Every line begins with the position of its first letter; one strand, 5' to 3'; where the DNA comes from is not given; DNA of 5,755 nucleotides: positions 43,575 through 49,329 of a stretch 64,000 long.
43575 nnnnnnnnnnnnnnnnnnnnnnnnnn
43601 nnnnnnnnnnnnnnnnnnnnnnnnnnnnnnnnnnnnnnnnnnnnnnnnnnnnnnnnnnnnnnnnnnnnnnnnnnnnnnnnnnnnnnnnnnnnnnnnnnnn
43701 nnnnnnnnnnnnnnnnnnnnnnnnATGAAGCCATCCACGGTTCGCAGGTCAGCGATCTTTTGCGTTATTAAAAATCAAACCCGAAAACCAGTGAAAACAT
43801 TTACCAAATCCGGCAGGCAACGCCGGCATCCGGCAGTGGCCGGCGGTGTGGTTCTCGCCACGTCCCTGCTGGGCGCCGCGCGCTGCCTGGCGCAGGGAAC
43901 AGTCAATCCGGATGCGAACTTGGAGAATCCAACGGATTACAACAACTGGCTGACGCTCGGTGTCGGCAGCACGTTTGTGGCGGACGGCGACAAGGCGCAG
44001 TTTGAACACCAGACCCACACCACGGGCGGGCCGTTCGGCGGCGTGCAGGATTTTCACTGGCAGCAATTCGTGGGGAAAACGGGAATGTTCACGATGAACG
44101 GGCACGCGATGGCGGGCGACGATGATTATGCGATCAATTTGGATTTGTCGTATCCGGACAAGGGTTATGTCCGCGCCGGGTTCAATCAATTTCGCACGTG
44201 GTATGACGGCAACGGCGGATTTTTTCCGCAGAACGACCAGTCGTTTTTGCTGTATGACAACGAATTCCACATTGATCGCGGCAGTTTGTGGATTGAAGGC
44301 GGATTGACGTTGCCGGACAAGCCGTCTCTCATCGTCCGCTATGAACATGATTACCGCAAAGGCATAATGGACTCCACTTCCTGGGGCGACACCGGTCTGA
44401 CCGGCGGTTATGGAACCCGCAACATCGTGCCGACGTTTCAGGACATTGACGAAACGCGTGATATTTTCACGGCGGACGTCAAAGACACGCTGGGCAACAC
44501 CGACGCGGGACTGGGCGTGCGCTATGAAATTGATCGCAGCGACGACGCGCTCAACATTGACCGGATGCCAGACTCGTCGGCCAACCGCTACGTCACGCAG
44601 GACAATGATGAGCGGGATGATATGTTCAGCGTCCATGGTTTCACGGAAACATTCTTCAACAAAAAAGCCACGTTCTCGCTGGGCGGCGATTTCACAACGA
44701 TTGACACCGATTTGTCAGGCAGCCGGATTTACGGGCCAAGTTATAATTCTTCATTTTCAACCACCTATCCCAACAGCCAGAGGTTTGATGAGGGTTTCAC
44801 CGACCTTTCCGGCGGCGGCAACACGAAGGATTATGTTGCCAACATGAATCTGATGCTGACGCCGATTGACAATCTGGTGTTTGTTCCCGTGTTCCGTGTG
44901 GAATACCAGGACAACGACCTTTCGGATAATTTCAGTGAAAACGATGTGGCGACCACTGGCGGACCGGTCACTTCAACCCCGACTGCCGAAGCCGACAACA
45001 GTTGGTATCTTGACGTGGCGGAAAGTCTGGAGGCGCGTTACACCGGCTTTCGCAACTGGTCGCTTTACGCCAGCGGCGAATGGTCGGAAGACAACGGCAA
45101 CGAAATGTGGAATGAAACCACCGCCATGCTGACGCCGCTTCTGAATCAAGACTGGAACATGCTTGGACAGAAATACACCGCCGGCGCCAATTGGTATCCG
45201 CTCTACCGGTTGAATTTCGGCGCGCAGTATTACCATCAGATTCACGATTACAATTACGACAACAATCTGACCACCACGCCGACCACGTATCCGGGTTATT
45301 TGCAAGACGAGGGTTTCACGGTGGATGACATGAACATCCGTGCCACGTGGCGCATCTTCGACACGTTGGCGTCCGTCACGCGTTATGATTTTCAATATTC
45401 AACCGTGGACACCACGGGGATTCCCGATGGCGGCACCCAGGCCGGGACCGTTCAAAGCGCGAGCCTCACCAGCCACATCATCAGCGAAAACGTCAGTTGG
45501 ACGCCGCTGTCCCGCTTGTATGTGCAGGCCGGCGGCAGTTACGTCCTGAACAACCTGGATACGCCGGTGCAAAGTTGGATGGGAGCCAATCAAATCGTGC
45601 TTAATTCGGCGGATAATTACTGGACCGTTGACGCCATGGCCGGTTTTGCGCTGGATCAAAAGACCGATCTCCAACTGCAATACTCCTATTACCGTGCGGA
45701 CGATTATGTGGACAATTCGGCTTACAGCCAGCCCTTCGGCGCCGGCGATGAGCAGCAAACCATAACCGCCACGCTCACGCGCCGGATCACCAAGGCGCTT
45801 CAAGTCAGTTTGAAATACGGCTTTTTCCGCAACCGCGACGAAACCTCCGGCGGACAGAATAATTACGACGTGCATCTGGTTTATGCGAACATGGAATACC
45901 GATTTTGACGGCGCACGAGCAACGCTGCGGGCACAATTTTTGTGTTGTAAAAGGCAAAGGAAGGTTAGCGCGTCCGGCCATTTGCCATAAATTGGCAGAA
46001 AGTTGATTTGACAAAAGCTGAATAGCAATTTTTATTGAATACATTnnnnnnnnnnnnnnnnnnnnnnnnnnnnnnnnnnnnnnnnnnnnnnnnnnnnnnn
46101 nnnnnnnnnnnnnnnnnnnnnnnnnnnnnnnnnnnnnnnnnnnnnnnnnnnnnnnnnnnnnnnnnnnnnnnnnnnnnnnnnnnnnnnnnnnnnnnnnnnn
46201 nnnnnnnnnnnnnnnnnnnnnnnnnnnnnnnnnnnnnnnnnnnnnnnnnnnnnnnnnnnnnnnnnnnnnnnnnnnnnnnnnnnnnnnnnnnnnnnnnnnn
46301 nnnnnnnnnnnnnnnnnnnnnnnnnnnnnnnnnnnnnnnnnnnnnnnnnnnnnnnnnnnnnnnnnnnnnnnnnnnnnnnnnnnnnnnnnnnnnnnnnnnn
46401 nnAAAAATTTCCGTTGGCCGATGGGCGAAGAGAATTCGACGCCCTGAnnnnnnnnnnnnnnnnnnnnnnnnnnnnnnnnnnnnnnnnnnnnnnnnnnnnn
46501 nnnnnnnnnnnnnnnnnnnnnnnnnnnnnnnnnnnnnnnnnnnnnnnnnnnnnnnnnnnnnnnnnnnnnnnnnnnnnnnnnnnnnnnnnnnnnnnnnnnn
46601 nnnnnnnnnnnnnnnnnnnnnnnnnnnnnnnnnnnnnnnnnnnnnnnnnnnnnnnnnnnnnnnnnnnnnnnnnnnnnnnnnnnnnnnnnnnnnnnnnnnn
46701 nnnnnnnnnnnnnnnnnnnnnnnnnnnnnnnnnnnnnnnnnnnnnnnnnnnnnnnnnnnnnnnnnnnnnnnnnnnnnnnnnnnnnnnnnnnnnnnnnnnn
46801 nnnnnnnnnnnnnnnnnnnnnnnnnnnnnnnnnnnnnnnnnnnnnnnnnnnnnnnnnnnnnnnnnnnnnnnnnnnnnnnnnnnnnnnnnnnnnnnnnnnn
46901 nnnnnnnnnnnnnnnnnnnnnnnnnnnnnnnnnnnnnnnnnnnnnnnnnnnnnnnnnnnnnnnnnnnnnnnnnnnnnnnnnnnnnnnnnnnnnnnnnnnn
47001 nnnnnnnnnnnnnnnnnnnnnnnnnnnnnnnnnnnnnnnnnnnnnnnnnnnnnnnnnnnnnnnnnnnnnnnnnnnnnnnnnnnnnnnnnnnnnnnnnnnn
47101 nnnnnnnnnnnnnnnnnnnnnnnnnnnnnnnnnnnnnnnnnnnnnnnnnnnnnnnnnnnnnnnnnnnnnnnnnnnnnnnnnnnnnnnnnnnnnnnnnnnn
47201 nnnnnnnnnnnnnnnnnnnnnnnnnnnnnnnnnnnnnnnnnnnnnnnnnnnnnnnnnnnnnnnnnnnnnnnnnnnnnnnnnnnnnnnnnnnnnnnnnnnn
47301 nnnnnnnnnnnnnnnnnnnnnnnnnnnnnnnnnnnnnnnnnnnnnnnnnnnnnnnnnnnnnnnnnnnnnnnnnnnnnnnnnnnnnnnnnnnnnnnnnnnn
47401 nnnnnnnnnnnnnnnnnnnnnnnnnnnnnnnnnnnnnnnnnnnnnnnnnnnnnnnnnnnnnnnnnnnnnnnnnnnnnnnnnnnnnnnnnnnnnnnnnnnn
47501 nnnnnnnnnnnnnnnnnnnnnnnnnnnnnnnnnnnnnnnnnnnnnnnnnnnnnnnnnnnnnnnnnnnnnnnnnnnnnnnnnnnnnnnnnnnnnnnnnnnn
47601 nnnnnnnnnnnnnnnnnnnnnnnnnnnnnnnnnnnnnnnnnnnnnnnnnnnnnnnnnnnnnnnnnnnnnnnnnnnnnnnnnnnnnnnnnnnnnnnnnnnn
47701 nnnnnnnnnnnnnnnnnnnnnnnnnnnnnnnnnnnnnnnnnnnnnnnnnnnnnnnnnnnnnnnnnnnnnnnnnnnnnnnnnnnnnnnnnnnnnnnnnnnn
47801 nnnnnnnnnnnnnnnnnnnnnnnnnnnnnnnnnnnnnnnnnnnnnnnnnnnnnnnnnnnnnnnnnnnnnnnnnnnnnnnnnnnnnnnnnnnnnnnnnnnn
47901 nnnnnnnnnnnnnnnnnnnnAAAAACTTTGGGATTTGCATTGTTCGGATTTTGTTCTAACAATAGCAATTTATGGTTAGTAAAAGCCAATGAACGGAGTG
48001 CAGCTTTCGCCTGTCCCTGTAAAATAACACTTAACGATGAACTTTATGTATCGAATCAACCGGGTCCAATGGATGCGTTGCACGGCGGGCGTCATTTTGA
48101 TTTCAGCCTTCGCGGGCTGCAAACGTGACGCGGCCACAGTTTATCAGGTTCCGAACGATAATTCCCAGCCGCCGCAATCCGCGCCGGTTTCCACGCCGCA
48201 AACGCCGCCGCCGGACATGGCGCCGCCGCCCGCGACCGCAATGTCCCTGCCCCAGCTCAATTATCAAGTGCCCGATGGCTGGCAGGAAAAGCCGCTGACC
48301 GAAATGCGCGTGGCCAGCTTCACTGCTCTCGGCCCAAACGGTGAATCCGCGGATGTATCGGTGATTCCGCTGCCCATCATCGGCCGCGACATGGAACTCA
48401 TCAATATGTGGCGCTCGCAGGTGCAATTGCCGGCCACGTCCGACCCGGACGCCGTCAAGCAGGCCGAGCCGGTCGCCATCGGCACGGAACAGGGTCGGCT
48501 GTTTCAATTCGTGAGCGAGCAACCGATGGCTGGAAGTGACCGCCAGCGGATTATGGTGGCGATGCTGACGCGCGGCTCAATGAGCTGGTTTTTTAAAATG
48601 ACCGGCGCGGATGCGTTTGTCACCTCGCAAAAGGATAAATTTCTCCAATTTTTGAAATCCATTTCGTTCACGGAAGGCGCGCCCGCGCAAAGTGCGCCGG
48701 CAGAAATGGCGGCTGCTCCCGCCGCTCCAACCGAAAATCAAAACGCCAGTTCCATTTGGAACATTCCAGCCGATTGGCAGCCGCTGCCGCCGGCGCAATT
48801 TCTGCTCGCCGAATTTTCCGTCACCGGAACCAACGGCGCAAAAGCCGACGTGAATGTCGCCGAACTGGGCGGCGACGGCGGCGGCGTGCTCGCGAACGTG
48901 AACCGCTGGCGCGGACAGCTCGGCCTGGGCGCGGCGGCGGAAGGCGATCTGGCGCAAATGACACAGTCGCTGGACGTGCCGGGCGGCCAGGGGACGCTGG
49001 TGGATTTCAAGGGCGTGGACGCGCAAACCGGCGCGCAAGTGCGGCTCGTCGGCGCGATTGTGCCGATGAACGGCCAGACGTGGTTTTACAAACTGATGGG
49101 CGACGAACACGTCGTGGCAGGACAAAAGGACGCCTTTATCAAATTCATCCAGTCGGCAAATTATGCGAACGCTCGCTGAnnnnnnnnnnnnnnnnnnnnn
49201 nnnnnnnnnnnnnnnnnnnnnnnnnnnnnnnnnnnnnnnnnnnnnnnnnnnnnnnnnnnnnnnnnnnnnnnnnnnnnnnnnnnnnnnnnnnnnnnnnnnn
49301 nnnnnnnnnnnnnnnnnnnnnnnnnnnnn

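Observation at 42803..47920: Tandem second module (octaheme + barrel, no surface cytochrome) followed by a monoheme c and a NapC/NirT-like membrane cytochrome, the part list of Mto/Pio-type systems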

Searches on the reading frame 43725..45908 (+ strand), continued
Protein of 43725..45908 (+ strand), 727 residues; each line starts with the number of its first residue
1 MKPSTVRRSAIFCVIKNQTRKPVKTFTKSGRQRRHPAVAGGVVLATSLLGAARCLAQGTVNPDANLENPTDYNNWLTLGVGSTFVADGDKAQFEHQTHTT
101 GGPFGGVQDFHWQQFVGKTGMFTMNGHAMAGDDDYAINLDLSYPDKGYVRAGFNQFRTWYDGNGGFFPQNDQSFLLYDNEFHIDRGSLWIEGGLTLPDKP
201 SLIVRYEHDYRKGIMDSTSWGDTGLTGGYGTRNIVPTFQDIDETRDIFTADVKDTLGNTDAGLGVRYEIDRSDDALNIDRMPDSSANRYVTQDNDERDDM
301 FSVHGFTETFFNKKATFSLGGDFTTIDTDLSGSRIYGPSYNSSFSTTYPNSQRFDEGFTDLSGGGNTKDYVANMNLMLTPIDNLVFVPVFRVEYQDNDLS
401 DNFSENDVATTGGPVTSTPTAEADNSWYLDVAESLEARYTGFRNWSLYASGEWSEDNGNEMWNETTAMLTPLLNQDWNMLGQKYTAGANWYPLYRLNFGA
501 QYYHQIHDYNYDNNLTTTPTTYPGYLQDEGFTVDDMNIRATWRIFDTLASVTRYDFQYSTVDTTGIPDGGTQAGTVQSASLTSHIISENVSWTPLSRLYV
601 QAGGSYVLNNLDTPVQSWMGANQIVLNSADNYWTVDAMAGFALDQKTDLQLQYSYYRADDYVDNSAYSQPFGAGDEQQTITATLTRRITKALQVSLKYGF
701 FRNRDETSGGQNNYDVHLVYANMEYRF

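Call 83: search_protein_representatives(alignment_id=A2)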
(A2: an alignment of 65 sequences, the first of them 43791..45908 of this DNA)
Query: 65 sequences, 717 profile positions. Proteins with E-value up to 0.001 (for the whole library): 1311; up to 1e-10: 1024; up to 1e-30: 555. The best 150 are listed.
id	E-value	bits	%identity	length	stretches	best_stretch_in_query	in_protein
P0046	0.0e+00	1097.0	-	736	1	1-717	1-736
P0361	6.9e-290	979.9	-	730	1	16-717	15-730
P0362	7.2e-287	969.9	-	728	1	2-717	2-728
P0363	2.8e-259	878.7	-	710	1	21-717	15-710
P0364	2.1e-254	862.6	-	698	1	45-717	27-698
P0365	1.4e-248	843.3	-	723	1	2-717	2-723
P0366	5.0e-248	841.5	-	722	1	16-717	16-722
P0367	3.4e-246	835.4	-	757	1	1-717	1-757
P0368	5.6e-242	821.5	-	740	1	14-717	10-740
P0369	2.4e-230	783.0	-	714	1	48-717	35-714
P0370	1.9e-228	776.8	-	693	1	1-668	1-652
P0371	9.2e-227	771.2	-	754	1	35-717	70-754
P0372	1.6e-224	763.7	-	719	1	57-717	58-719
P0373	4.2e-224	762.4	-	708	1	11-717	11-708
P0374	7.1e-224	761.6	-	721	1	14-717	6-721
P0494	2.6e-101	356.5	-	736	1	54-716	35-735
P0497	4.3e-100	352.5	-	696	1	59-717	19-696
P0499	7.6e-100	351.6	-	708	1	51-717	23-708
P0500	2.2e-99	350.1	-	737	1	54-717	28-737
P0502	1.2e-98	347.7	-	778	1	53-714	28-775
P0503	2.4e-98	346.7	-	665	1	72-716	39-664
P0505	4.9e-98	345.6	-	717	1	84-717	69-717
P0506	6.9e-97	341.8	-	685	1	54-717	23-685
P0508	1.1e-96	341.2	-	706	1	27-717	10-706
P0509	2.0e-96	340.4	-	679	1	63-716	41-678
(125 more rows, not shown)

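Call 84: search_protein_families(library=pfam, proteins=[P0509, P0508, P0506, P0505, P0503, P0502, P0500, P0499, P0497, P0494], max_evalue=1)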
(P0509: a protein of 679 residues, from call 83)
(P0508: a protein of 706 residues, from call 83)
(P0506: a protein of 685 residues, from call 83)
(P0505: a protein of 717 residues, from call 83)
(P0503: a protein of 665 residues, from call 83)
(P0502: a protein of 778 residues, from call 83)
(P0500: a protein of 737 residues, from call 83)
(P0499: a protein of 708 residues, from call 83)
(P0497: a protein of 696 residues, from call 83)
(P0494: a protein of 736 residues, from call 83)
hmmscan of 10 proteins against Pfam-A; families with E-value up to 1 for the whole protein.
P0509 (679 aa): 1 family
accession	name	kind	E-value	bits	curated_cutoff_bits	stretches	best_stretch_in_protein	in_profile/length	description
PF11854.14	MtrB_PioB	-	1.1e-07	31.3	23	1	137-374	101-326/635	Putative outer membrane beta-barrel porin, MtrB/PioB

P0508 (706 aa): 1 family
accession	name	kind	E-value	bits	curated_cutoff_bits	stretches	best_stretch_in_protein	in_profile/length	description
PF10677.15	DUF2490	-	0.042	14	29.8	0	266-303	25-60/186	Protein of unknown function (DUF2490)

P0506 (685 aa): 0 families

P0505 (717 aa): 1 family
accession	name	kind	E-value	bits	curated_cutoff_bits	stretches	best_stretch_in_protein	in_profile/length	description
PF10879.14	DUF2674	-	0.063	13.3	27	1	435-467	19-51/61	Protein of unknown function (DUF2674)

P0503 (665 aa): 0 families

P0502 (778 aa): 1 family
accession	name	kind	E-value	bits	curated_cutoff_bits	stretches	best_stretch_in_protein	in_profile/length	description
PF11854.14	MtrB_PioB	-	0.63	9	23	1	137-186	104-153/635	Putative outer membrane beta-barrel porin, MtrB/PioB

P0500 (737 aa): 1 family
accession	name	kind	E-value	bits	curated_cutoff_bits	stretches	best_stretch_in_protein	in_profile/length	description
PF01459.28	Porin_3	-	0.0026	17.6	28.4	1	640-708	167-233/271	Eukaryotic porin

P0499 (708 aa): 0 families

P0497 (696 aa): 1 family
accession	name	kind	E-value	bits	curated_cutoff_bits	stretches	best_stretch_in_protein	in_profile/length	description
PF21347.3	DUF3108_like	-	0.022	15.1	27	1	482-564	87-170/199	DUF3108-like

P0494 (736 aa): 0 families

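Call 86: search_protein_families(library=pfam, alignment_id=A4, max_evalue=0.01)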
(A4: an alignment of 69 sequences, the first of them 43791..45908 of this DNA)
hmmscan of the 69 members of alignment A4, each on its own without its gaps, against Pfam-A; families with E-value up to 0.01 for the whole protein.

A. member 1, window:43791-45908:+ (705 aa): 0 families

B. families by the number of members that match (of 69 scanned): 9 families
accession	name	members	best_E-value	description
PF11854.14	MtrB_PioB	6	1.6e-10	Putative outer membrane beta-barrel porin, MtrB/PioB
PF13505.12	OMP_b-brl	2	0.00043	Outer membrane protein beta-barrel domain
PF07396.17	Porin_O_P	1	0.00018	Phosphate-selective porin O and P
PF03895.21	YadA_anchor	1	0.00026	YadA-like membrane anchor domain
PF25183.1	OMP_b-brl_4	1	0.0005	Outer membrane beta barrel domain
PF14905.12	OMP_b-brl_3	1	0.00059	Outer membrane protein beta-barrel family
PF13609.12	Porin_4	1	0.0019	Gram-negative porin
PF01459.28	Porin_3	1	0.0026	Eukaryotic porin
PF00593.30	TonB_dep_Rec_b-barrel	1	0.0037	TonB dependent receptor-like, beta-barrel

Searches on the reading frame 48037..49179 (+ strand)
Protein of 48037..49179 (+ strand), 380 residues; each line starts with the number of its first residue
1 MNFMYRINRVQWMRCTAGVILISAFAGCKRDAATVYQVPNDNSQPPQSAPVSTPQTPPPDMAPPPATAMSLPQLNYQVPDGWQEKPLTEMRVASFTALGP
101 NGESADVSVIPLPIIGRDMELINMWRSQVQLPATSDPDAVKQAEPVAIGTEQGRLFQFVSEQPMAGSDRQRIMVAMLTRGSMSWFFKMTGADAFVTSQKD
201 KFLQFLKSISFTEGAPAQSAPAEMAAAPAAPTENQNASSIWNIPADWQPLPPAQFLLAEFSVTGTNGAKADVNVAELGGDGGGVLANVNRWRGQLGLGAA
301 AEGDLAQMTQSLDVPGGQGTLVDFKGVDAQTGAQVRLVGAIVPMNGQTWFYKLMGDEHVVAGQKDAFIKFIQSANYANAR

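Call 5: search_protein_families(library=pfam, proteins=[window:48037-49179:+], max_evalue=0.01)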
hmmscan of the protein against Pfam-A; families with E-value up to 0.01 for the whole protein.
window:48037-49179:+ (380 aa): 0 families

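Call 6: search_protein_families(library=ncbifam, proteins=[window:48037-49179:+], max_evalue=0.01)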
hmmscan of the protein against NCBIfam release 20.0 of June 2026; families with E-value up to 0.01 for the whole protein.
window:48037-49179:+ (380 aa): 0 families

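Call 55: search_protein_families(library=pfam, proteins=[window:48037-49179:+], max_evalue=10)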
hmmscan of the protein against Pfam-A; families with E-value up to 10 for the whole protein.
window:48037-49179:+ (380 aa): 0 families
